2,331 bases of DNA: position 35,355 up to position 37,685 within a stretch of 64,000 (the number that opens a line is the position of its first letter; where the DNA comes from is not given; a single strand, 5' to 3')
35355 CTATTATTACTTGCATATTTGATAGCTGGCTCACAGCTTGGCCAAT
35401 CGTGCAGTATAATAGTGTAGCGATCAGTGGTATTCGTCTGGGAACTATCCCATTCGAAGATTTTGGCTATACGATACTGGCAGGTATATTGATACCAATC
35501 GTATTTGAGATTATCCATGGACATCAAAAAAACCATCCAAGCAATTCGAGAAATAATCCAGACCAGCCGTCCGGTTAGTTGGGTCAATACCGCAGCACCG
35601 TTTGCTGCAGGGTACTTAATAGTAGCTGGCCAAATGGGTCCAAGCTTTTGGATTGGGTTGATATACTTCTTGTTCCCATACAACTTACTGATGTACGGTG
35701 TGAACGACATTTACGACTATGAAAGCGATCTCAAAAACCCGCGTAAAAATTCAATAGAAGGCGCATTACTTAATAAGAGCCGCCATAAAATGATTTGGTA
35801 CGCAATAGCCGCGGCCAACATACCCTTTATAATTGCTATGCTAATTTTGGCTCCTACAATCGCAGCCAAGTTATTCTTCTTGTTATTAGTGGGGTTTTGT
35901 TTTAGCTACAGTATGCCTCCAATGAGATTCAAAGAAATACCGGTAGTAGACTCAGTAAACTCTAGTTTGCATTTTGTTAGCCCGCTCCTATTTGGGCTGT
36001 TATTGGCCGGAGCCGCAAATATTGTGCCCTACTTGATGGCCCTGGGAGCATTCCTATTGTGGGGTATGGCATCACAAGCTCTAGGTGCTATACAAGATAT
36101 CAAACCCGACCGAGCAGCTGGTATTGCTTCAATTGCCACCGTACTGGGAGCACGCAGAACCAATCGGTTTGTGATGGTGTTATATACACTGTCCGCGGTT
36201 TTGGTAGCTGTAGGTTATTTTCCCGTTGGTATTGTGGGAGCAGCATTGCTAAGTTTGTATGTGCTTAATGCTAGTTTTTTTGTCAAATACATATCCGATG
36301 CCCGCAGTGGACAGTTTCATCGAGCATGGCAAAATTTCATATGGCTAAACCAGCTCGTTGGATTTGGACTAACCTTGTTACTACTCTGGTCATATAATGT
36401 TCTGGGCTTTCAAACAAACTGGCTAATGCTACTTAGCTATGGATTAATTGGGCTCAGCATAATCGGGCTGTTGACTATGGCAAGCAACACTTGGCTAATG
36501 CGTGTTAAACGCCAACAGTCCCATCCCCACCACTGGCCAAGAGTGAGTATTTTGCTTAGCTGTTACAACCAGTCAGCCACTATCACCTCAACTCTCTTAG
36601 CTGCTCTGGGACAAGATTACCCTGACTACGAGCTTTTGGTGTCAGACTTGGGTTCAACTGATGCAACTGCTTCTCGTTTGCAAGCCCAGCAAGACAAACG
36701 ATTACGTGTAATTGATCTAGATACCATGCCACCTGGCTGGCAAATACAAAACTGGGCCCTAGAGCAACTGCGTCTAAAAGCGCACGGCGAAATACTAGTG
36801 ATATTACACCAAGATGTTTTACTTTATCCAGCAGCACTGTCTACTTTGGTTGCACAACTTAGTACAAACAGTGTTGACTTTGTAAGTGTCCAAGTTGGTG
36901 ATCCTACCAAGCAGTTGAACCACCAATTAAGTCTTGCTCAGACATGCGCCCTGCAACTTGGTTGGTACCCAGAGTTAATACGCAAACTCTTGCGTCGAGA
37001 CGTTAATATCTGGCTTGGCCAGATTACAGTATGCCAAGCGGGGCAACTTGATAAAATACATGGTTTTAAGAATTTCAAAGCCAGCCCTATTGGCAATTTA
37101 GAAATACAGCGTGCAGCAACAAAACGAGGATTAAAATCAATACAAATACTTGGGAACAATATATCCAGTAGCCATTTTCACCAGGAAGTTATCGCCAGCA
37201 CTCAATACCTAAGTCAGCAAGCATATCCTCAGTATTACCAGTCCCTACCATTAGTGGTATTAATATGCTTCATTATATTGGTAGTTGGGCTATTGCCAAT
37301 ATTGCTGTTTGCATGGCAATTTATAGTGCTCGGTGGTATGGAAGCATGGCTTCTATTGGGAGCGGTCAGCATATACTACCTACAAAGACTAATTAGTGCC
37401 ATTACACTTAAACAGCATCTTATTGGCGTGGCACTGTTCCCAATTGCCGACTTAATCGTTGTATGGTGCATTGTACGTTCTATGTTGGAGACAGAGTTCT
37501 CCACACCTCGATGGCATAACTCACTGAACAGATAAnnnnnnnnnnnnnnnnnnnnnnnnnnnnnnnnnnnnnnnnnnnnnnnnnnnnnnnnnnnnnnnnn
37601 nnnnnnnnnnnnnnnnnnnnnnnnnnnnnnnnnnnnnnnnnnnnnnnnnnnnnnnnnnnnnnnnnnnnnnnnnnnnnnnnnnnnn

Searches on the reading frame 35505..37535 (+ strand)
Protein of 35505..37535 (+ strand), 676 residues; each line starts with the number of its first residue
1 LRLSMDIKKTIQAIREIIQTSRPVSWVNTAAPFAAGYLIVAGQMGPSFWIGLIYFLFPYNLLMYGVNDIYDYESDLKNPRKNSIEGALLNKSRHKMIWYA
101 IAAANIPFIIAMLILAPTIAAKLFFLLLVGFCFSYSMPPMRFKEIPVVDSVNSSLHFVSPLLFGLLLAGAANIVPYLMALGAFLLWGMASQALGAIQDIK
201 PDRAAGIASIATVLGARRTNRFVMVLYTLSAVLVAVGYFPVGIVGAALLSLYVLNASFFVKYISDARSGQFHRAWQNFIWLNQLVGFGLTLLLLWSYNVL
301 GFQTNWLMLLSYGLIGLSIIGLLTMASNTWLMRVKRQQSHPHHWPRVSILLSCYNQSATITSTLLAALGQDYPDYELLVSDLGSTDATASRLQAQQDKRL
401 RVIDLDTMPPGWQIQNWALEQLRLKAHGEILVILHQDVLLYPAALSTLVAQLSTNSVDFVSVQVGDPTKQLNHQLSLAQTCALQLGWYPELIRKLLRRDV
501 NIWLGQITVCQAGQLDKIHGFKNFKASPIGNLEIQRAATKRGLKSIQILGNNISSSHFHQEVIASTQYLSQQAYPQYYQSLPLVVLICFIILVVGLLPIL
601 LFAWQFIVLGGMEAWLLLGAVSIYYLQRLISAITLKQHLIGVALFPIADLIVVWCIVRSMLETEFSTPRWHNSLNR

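Call 63: search_protein_families(library=pfam, proteins=[window:35505-37535:+], max_evalue=0.001)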
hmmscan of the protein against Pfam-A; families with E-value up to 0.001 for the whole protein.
window:35505-37535:+ (676 aa): 3 families
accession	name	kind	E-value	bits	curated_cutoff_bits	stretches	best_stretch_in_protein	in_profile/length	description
PF01040.23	UbiA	-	4e-23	82.4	34.2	1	31-279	3-247/250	UbiA prenyltransferase family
PF00535.33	Glycos_transf_2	-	3.8e-12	46.9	23.3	1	348-469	1-120/168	Glycosyl transferase family 2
PF13641.12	Glyco_tranf_2_3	-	1e-08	36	27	1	345-544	1-200/230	Glycosyltransferase like family 2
